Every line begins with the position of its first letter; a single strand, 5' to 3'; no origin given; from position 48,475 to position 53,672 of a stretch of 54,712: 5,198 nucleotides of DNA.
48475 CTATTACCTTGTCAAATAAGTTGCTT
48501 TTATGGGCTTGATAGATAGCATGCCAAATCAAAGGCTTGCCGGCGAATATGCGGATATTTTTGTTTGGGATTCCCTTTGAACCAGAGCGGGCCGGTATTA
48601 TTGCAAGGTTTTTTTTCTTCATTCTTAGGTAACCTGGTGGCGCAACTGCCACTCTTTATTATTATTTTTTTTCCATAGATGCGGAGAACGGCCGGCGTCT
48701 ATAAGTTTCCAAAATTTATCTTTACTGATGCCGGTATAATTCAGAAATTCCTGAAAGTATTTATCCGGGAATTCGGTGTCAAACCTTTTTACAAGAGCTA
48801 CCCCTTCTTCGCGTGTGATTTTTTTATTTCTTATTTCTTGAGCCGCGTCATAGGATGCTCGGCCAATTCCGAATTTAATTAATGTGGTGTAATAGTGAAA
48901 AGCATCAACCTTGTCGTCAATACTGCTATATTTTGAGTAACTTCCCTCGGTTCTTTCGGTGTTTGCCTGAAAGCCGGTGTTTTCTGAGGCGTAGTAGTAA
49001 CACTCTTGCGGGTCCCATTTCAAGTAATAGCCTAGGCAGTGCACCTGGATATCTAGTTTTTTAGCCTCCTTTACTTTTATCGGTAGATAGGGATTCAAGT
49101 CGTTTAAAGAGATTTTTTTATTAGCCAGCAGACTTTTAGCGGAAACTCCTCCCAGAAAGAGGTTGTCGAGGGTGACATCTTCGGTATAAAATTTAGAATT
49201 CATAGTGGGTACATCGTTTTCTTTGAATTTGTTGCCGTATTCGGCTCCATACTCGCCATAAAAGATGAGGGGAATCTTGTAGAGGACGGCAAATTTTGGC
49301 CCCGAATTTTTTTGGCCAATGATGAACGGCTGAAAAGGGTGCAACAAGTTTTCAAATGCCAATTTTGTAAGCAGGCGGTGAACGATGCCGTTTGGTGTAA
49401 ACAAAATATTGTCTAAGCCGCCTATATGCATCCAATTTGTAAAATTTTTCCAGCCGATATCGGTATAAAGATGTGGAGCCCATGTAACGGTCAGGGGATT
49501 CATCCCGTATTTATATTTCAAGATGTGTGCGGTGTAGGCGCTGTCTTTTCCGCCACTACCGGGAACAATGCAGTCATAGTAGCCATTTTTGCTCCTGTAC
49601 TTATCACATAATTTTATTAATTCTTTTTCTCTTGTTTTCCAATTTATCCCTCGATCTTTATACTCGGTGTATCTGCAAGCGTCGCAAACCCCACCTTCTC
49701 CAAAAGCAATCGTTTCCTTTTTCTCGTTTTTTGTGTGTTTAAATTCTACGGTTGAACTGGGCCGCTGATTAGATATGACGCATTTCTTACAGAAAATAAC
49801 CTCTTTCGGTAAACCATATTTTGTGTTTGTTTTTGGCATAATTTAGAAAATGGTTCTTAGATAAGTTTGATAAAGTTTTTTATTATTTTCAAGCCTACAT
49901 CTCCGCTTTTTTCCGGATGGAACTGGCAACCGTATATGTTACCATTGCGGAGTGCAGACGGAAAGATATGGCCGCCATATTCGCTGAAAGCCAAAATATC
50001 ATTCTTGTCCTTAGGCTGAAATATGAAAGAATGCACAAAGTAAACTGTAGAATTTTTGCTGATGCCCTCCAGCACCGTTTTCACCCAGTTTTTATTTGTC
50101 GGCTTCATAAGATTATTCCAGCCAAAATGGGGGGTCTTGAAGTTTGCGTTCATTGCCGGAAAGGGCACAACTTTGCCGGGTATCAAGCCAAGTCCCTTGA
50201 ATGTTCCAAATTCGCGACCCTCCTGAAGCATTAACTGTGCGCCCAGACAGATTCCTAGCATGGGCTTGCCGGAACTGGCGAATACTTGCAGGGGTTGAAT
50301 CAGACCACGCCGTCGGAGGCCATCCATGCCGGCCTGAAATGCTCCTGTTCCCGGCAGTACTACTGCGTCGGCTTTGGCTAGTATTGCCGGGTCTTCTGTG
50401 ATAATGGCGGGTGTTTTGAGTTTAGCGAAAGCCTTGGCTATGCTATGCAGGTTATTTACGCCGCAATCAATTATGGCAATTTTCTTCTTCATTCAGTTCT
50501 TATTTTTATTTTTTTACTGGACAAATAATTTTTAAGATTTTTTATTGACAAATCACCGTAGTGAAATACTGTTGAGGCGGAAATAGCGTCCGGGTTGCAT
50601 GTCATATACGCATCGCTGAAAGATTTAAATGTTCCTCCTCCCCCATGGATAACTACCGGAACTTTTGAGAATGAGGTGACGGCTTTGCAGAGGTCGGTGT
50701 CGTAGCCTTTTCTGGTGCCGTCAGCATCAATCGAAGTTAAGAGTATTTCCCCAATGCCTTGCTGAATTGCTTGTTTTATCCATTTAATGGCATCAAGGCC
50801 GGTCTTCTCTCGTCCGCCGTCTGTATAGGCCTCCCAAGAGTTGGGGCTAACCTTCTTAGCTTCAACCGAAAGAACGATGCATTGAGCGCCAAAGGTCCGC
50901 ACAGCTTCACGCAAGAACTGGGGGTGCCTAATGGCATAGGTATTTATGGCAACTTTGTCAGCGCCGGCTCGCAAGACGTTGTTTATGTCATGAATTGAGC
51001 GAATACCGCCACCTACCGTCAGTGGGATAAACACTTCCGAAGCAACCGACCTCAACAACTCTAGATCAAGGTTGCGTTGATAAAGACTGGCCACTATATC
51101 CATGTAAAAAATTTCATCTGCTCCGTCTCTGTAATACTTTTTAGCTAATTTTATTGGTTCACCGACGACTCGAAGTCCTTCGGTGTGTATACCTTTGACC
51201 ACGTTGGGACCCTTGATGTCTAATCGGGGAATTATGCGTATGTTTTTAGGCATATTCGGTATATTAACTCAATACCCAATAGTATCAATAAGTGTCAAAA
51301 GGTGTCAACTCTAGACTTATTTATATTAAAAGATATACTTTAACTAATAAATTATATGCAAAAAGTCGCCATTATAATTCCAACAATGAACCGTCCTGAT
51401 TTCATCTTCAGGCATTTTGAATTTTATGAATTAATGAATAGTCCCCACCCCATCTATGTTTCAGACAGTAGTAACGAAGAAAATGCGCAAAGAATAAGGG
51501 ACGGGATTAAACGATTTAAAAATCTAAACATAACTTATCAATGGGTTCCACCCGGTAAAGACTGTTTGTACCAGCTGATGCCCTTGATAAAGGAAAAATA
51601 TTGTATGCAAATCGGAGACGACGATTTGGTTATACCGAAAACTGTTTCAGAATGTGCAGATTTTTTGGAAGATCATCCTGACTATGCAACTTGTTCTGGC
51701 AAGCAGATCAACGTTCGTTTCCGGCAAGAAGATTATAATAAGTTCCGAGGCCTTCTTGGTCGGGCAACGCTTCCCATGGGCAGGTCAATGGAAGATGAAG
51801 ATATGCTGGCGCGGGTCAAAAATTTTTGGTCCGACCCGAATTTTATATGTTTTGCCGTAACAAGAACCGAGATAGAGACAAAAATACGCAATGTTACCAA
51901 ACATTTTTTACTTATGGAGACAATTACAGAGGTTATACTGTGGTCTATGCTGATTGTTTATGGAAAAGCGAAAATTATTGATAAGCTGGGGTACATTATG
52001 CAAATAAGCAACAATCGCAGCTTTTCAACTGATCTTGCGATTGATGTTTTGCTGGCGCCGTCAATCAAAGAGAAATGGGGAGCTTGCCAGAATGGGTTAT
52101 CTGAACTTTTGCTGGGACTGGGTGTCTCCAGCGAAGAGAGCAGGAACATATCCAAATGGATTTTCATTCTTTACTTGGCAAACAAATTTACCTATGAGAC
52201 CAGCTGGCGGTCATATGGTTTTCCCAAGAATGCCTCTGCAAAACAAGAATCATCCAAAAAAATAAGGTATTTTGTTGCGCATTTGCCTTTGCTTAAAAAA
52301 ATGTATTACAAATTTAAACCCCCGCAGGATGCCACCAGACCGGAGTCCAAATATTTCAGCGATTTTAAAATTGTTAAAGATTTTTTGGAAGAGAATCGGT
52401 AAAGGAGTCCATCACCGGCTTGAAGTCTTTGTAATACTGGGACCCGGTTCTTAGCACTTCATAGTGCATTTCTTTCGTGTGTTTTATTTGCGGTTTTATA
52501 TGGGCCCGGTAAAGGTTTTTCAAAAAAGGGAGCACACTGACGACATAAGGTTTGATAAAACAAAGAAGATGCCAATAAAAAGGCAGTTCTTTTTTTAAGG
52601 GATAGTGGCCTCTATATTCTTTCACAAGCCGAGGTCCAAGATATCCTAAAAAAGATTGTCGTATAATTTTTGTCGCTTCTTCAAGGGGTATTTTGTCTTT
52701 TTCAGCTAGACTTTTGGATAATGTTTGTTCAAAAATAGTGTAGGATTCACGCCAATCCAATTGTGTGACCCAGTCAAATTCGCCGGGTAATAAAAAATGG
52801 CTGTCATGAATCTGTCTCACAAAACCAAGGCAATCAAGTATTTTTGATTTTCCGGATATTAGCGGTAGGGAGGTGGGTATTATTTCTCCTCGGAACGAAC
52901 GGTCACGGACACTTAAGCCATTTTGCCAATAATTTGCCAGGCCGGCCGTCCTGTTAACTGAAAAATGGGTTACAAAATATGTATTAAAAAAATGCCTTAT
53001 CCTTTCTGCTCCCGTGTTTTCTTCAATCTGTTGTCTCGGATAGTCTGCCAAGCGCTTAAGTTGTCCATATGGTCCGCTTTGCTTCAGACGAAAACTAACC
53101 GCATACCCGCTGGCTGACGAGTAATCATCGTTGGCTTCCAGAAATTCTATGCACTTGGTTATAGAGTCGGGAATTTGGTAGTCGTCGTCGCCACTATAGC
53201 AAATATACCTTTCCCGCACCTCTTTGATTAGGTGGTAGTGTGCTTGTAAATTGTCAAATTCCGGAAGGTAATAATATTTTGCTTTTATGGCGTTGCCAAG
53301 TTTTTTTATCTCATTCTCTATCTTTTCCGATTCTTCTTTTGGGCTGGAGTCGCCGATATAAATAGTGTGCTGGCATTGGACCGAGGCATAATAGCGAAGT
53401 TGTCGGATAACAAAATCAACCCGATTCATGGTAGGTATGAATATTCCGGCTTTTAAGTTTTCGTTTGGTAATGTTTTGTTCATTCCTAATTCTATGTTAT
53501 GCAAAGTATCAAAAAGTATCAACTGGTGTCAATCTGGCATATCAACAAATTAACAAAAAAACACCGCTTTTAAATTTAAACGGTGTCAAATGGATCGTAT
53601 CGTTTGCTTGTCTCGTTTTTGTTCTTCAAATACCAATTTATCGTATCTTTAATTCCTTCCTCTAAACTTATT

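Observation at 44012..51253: Sialic-like (nonulosonic) acid operon hard-wired to an acetamidino-forming trio, but lacking the diamino-sugar steps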

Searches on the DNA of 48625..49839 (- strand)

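Call 27: search_dna_similar(query=window:48625-49839:-, collection=ecoli_genomes, mode=distant, max_evalue=0.001, max_rows=15, rows=spread)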
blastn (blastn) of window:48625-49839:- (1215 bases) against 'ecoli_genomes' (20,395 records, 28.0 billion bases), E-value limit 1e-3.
No match.

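Call 29: search_dna_similar(query=L084:7442-11185:+, collection=ecoli_genomes, mode=distant, max_evalue=0.001, max_rows=15)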
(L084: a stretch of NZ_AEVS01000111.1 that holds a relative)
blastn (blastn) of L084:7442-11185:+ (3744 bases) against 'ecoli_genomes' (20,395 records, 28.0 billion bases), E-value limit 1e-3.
No match.

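Call 80: search_dna_similar(query=L084:5715-7443:+, collection=ecoli_genomes, mode=distant, max_evalue=1, max_rows=12, rows=spread)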
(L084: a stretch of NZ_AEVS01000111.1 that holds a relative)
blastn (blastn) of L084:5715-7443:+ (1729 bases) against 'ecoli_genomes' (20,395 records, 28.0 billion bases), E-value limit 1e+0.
No match.

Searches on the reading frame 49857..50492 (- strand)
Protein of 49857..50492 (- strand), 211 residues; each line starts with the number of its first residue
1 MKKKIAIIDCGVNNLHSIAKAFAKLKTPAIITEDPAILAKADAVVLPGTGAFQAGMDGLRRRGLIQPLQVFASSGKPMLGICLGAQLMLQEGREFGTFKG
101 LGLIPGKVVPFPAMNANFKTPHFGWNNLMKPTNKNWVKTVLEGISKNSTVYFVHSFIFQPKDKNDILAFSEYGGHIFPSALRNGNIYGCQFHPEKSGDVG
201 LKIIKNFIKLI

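Call 4: search_protein_families(library=ncbifam, proteins=[window:49857-50492:-], max_evalue=0.00001)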
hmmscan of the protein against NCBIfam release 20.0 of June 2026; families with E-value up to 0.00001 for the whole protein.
window:49857-50492:- (211 aa): 10 families
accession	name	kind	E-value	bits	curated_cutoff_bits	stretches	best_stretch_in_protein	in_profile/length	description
TIGR01855.1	IMP_synth_hisH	equivalog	4e-59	199.8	105.4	1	5-209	1-197/198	imidazole glycerol phosphate synthase subunit HisH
NF010608.0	PRK14004.1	equivalog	6.9e-47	159.9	216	1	5-211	2-210/210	imidazole glycerol phosphate synthase subunit HisH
NF001975.0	PRK00758.1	equivalog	7e-12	45.3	198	0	4-90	3-83/185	GMP synthase subunit A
TIGR00888.1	guaA_Nterm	equivalog_domain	7.7e-09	35.2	172.15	0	139-209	111-182/188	glutamine-hydrolyzing GMP synthase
TIGR03800.1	PLP_synth_Pdx2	equivalog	2.3e-08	34.2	105.55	0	19-89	15-84/184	pyridoxal 5'-phosphate synthase glutaminase subunit PdxT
NF001989.1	PRK00784.1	equivalog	3.1e-08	32.7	273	1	31-105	277-356/480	cobyric acid synthase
NF005072.0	PRK06490.1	equivalog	9.2e-08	31.3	339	0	35-90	53-107/251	glutamine amidotransferase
TIGR01737.1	FGAM_synth_I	equivalog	5.1e-06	26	177.8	1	5-96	3-99/228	phosphoribosylformylglycinamidine synthase I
TIGR00566.1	trpG_papA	subfamily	5.5e-06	26.3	121.05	0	153-209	131-191/192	glutamine amidotransferase of anthranilate synthase or aminodeoxychorismate synthase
NF000848.1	PRK00074.1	equivalog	7.1e-06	24.9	400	0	65-209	60-185/512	glutamine-hydrolyzing GMP synthase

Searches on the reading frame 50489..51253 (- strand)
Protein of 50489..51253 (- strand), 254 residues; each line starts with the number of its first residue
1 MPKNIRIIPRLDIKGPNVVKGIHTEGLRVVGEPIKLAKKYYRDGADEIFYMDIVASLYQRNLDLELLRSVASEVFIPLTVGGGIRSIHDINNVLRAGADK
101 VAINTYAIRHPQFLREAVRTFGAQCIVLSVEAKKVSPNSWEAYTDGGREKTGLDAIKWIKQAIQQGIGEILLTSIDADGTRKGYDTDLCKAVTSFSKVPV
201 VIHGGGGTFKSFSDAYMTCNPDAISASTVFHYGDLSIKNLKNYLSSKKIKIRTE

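Call 4: search_protein_families(library=ncbifam, proteins=[window:50489-51253:-], max_evalue=0.00001)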
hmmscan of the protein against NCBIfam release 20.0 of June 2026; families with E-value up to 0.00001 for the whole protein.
window:50489-51253:- (254 aa): 13 families
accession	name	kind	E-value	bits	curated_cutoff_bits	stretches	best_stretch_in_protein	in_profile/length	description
TIGR00735.1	hisF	equivalog_domain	1.4e-85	286.6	294.55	1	6-252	5-254/254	imidazole glycerol phosphate synthase subunit HisF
TIGR03572.1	WbuZ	equivalog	9e-77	257.5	299.7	1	4-232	3-232/232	glycosyl amidation-associated protein WbuZ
NF038364.1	AglZ_HisF2_fam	equivalog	6.9e-58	195.9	310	1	5-243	3-241/248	AglZ/HisF2 family acetamidino modification protein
NF010112.0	PRK13585.1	equivalog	5.7e-34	117.7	243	1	4-210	2-205/241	1-(5-phosphoribosyl)-5-[(5-phosphoribosylamino)methylideneamino]imidazole-4-carboxamide isomerase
TIGR00007.1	TIGR00007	equivalog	4.7e-32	111.5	228.95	1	7-215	1-207/231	1-(5-phosphoribosyl)-5-[(5-phosphoribosylamino)methylideneamino]imidazole-4-carboxamide isomerase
NF010113.0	PRK13586.1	equivalog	1.7e-20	73.7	238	1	6-197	3-190/232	1-(5-phosphoribosyl)-5-((5-phosphoribosylamino)methylideneamino)imidazole-4-carboxamide isomerase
TIGR01919.1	hisA-trpF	equivalog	2.5e-17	63.2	306.45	1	28-206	28-202/243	bifunctional 1-(5-phosphoribosyl)-5-((5-phosphoribosylamino)methylideneamino)imidazole-4-carboxamide isomerase/phosphoribosylanthranilate is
NF010114.0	PRK13587.1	equivalog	4.2e-17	62.6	305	1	43-205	44-200/234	1-(5-phosphoribosyl)-5-((5-phosphoribosylamino)methylideneamino)imidazole-4-carboxamide isomerase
NF003156.0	PRK04128.1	equivalog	7.9e-16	58.7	285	1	5-185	2-174/231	1-(5-phosphoribosyl)-5-((5-phosphoribosylamino)methylideneamino)imidazole-4-carboxamide isomerase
NF010712.0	PRK14114.1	equivalog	1.1e-11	44.7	327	1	16-215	15-206/241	1-(5-phosphoribosyl)-5-((5-phosphoribosylamino)methylideneamino)imidazole-4-carboxamide isomerase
TIGR02129.1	hisA_euk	equivalog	2e-10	40.8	229.3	1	78-208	80-214/255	phosphoribosylformimino-5-aminoimidazole carboxamide ribotide isomerase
TIGR00734.1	hisAF_rel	hypoth_equivalog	7.1e-07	29.3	179.85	1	28-207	33-194/221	HisA/HisF family protein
NF003198.0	PRK04169.1-2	subfamily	7.2e-07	28.5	247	1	61-112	183-234/249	geranylgeranylglyceryl/heptaprenylglyceryl phosphate synthase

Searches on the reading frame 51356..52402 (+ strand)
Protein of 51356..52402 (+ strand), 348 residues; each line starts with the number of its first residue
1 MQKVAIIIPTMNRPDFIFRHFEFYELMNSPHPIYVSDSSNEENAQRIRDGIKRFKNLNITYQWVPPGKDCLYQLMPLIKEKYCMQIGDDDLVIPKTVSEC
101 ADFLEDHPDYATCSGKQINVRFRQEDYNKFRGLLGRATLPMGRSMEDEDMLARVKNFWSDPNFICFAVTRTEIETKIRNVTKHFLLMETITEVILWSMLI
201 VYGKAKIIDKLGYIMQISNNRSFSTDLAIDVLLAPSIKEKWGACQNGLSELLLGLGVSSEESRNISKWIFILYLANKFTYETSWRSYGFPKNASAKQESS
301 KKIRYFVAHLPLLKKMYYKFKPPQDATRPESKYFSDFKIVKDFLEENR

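Call 8: search_protein_families(library=pfam, proteins=[window:51356-52402:+], max_evalue=0.001)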
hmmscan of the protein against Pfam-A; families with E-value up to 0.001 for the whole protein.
window:51356-52402:+ (348 aa): 0 families

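Call 62: search_protein_families(library=ncbifam, proteins=[window:51356-52402:+], max_evalue=0.00001)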
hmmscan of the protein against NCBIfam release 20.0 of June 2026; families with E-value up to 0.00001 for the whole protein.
window:51356-52402:+ (348 aa): 1 family
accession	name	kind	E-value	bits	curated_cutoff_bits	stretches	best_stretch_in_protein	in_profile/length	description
TIGR04440.1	glyco_TIGR04440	domain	8.1e-39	133.6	70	1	3-214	1-213/215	TIGR00180 family glycosyltransferase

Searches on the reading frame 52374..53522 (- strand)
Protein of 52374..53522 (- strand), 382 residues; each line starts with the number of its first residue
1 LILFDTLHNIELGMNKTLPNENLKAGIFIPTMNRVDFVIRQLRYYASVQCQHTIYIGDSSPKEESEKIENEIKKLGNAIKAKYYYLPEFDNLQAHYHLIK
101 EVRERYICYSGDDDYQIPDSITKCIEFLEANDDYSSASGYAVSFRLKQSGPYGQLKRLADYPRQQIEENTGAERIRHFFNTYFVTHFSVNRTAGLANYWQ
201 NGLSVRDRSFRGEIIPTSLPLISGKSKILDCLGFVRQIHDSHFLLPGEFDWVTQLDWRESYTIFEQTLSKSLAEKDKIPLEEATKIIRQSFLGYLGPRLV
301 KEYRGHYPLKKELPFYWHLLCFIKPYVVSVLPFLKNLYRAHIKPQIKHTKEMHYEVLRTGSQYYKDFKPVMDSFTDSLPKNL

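Call 8: search_protein_families(library=pfam, proteins=[window:52374-53522:-], max_evalue=0.001)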
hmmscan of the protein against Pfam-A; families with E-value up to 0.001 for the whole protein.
window:52374-53522:- (382 aa): 1 family
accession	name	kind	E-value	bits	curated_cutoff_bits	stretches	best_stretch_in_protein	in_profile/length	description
PF00535.33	Glycos_transf_2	-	1.8e-05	25.2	23.3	1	27-179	2-153/168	Glycosyl transferase family 2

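Call 62: search_protein_families(library=ncbifam, proteins=[window:52374-53522:-], max_evalue=0.00001)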
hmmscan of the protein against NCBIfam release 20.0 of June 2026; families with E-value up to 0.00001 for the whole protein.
window:52374-53522:- (382 aa): 1 family
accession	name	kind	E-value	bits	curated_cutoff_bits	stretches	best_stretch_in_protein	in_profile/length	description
TIGR04440.1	glyco_TIGR04440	domain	6e-46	156.9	70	1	27-237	4-215/215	TIGR00180 family glycosyltransferase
